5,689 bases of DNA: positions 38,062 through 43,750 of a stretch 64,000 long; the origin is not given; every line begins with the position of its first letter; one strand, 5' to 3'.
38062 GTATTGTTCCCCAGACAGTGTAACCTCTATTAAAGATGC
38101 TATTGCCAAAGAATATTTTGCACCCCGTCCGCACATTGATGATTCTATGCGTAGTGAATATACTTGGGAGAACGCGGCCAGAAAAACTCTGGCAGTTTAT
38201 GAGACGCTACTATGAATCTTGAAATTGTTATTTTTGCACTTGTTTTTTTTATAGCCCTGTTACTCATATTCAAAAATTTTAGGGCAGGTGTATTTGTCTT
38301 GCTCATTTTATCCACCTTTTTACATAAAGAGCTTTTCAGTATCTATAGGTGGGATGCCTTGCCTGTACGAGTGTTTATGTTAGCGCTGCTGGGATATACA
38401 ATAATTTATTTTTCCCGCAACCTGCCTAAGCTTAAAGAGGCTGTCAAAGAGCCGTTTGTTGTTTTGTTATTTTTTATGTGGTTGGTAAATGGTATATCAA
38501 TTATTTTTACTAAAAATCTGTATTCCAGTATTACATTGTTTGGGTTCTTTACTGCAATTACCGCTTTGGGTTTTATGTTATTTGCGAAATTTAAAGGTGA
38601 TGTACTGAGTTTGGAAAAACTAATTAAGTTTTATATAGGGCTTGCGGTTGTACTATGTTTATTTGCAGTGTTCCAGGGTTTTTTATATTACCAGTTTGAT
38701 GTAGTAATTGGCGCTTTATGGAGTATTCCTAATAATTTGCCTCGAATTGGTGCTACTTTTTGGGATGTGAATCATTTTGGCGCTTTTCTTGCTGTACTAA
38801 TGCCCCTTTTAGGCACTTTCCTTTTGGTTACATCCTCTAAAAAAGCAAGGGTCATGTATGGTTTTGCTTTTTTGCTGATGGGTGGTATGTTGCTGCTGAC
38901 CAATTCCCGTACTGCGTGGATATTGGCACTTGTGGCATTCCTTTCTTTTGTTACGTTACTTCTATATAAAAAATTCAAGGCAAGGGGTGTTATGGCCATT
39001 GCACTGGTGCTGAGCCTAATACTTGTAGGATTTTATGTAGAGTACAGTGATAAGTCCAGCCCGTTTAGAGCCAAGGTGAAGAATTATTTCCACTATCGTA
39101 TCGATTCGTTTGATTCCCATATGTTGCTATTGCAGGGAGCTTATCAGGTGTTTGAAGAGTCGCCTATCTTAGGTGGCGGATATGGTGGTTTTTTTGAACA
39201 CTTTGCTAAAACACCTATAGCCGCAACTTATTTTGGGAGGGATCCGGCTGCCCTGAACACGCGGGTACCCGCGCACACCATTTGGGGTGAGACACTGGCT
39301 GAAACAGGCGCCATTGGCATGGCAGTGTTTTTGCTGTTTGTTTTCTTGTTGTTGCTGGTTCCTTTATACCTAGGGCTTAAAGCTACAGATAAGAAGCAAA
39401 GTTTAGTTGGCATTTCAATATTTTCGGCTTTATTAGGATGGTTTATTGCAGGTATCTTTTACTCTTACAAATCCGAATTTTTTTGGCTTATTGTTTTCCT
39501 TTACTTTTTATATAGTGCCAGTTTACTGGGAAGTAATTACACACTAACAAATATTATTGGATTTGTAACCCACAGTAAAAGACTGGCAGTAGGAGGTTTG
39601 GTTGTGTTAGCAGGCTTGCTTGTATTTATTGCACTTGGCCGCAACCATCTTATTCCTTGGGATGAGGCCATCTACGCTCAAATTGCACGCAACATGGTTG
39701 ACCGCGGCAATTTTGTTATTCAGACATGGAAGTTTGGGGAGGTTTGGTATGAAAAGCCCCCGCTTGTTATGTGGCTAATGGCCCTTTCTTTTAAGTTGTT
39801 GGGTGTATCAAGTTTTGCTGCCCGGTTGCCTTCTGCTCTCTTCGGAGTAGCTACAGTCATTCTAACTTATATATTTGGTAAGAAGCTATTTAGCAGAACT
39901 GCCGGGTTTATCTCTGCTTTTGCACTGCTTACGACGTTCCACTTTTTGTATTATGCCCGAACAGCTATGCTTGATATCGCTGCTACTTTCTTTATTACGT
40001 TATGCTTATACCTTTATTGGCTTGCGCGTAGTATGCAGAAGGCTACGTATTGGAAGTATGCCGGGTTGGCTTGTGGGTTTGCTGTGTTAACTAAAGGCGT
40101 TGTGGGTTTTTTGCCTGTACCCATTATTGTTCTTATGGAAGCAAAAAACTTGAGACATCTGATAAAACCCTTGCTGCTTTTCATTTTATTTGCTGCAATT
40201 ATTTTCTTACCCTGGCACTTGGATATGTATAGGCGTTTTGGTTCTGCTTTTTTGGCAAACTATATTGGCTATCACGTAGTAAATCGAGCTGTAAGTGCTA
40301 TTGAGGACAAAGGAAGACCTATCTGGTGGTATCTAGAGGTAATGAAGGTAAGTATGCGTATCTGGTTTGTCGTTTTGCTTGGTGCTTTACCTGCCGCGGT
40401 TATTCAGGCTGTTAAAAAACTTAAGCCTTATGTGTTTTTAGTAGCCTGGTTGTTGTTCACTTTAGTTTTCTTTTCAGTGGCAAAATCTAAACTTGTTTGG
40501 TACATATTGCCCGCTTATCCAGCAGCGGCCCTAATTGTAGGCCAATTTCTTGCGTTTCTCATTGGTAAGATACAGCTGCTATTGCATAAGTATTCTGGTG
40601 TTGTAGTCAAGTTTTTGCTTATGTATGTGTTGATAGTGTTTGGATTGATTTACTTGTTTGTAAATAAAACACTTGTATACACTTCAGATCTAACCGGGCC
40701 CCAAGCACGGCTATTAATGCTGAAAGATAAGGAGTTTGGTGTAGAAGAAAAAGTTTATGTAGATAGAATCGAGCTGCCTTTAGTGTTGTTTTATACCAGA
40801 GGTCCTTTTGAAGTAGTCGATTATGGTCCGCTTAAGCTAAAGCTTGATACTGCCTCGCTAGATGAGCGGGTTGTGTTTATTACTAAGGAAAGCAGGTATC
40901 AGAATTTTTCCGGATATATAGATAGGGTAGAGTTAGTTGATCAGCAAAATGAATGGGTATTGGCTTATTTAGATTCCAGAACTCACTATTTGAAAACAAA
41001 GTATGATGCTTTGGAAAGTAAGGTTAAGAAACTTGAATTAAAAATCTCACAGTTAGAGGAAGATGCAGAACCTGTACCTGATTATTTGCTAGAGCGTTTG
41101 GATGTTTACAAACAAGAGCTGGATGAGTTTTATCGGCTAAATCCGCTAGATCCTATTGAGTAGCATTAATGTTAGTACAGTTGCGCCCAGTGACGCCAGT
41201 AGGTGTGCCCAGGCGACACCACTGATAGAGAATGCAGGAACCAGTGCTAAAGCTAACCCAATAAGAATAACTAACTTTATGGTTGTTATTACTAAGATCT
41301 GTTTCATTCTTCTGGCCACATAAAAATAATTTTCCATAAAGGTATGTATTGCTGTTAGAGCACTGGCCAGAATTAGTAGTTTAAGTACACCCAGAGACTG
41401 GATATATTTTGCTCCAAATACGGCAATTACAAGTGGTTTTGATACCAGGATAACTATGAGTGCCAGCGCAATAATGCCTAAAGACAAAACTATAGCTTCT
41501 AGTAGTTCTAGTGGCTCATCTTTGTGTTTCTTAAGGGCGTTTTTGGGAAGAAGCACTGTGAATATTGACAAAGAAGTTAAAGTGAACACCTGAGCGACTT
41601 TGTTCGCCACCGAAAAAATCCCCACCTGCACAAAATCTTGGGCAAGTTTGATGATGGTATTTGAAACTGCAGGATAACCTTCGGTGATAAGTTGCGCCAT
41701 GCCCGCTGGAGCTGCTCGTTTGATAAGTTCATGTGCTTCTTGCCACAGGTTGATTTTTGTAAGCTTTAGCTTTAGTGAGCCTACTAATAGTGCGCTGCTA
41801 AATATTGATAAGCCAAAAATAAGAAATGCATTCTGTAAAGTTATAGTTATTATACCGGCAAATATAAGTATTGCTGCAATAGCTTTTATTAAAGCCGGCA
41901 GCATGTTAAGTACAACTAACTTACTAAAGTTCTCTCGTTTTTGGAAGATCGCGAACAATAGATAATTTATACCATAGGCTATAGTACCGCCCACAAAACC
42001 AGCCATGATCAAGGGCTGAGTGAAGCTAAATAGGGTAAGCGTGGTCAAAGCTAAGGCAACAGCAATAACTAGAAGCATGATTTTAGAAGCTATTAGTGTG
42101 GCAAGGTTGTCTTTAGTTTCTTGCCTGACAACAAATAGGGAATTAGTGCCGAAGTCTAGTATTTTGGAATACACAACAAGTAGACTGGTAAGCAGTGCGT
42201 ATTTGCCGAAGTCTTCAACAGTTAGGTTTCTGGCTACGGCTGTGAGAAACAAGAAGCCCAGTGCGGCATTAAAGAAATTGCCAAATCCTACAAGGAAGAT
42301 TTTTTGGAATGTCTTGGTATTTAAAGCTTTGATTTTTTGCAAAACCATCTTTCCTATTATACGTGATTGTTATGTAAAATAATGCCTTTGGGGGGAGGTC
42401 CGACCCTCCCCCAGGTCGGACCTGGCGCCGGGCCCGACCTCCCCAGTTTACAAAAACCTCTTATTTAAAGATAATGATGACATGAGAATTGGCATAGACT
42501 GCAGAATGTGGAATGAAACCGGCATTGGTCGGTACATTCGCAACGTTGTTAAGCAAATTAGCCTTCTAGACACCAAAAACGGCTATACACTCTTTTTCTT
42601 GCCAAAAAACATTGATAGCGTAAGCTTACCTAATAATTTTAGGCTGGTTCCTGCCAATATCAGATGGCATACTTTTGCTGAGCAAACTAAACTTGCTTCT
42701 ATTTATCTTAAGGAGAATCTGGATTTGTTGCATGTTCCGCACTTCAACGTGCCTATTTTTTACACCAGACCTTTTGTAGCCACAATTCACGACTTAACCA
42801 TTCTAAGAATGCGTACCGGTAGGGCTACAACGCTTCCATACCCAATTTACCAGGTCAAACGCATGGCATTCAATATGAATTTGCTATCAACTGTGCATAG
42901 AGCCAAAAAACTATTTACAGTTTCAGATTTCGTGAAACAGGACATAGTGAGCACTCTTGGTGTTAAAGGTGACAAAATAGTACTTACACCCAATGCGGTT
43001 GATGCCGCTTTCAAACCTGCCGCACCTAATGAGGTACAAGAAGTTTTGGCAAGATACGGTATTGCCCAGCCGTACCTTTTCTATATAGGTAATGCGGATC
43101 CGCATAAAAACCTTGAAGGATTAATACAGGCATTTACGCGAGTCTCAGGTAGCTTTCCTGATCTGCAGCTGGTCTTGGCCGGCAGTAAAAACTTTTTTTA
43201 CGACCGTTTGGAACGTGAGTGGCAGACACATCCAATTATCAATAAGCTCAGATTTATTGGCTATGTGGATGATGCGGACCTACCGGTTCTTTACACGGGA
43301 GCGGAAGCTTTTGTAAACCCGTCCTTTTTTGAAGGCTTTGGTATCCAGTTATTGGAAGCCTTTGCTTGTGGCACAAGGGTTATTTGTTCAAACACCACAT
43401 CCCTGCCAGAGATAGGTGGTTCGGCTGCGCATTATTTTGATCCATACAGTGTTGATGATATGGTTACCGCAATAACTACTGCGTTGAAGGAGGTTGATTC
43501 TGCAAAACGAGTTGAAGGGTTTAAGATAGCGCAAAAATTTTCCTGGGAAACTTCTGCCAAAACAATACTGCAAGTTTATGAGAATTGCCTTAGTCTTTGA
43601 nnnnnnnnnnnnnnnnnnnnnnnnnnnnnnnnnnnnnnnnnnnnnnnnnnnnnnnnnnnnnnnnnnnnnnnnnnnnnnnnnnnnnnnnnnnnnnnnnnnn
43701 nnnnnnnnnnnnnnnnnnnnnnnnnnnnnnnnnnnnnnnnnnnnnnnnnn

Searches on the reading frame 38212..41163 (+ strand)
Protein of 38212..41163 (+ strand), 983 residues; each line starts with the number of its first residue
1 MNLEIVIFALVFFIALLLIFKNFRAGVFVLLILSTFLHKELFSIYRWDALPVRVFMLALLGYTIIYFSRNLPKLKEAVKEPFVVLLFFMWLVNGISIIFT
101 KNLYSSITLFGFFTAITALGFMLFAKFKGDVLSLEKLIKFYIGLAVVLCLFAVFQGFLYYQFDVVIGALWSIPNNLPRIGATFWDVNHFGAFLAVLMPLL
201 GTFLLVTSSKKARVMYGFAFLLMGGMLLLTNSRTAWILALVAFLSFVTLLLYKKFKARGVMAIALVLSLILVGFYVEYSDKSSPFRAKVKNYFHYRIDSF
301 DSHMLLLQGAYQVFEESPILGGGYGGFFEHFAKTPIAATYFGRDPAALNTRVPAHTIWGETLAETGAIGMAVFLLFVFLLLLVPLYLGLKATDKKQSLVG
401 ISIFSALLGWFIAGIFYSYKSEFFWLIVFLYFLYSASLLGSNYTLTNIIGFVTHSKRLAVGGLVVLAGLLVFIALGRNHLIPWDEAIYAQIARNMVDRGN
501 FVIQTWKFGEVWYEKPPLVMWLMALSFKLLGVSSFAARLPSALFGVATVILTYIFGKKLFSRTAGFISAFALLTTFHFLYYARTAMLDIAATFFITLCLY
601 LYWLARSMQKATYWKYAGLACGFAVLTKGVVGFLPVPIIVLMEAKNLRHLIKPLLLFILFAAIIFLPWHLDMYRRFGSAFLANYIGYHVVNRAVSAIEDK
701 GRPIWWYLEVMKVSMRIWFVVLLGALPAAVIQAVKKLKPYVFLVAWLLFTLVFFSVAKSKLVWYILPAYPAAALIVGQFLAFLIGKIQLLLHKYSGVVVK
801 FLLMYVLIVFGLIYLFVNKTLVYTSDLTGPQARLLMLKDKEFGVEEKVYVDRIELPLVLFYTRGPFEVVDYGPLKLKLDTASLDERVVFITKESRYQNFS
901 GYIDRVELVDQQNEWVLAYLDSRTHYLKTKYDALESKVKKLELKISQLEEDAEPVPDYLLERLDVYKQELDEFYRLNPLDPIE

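Call 10: search_protein_families(library=pfam, proteins=[window:38212-41163:+], max_evalue=0.01)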
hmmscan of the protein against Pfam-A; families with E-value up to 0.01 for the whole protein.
window:38212-41163:+ (983 aa): 3 families
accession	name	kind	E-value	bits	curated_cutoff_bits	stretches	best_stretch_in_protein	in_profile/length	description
PF13231.12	PMT_2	-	1.7e-21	77.6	26.1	1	515-668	2-157/160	Dolichyl-phosphate-mannose-protein mannosyltransferase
PF02366.24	PMT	-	1.5e-16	61.1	22.7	1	486-673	26-235/245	Dolichyl-phosphate-mannose-protein mannosyltransferase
PF04932.20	Wzy_C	-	1e-15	58.3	31.7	1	218-374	1-149/149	O-Antigen ligase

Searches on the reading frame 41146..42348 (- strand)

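Call 60: search_protein_families(library=pfam, proteins=[window:41146-42348:-], max_evalue=0.001)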
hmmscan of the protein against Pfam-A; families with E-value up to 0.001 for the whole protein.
window:41146-42348:- (400 aa): 2 families
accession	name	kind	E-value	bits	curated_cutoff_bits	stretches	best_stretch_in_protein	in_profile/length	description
PF01943.22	Polysacc_synt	-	1e-09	38.7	28.2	1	15-268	3-268/274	Polysaccharide biosynthesis protein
PF13440.11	Polysacc_synt_3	-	3.1e-07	30.4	23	1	38-318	2-291/293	Polysaccharide biosynthesis protein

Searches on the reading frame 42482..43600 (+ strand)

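Call 60: search_protein_families(library=pfam, proteins=[window:42482-43600:+], max_evalue=0.001)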
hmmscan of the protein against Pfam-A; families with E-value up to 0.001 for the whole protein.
window:42482-43600:+ (372 aa): 5 families
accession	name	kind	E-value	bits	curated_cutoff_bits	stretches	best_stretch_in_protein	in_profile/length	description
PF00534.26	Glycos_transf_1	-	1.5e-30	106.4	26.4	1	196-343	15-164/172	Glycosyl transferases group 1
PF13692.12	Glyco_trans_1_4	-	9.1e-23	81.5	27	1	197-336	2-141/142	Glycosyl transferases group 1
PF13439.12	Glyco_transf_4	-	2.9e-11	44.1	28.5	1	57-176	50-169/170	Glycosyltransferase Family 4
PF13524.12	Glyco_trans_1_2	-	7.2e-06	26.4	25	1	226-344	13-121/144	Glycosyl transferase-like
PF20706.3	GT4-conflict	-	4.1e-05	23.2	26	1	193-307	194-315/385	Family 4 Glycosyltransferase in conflict systems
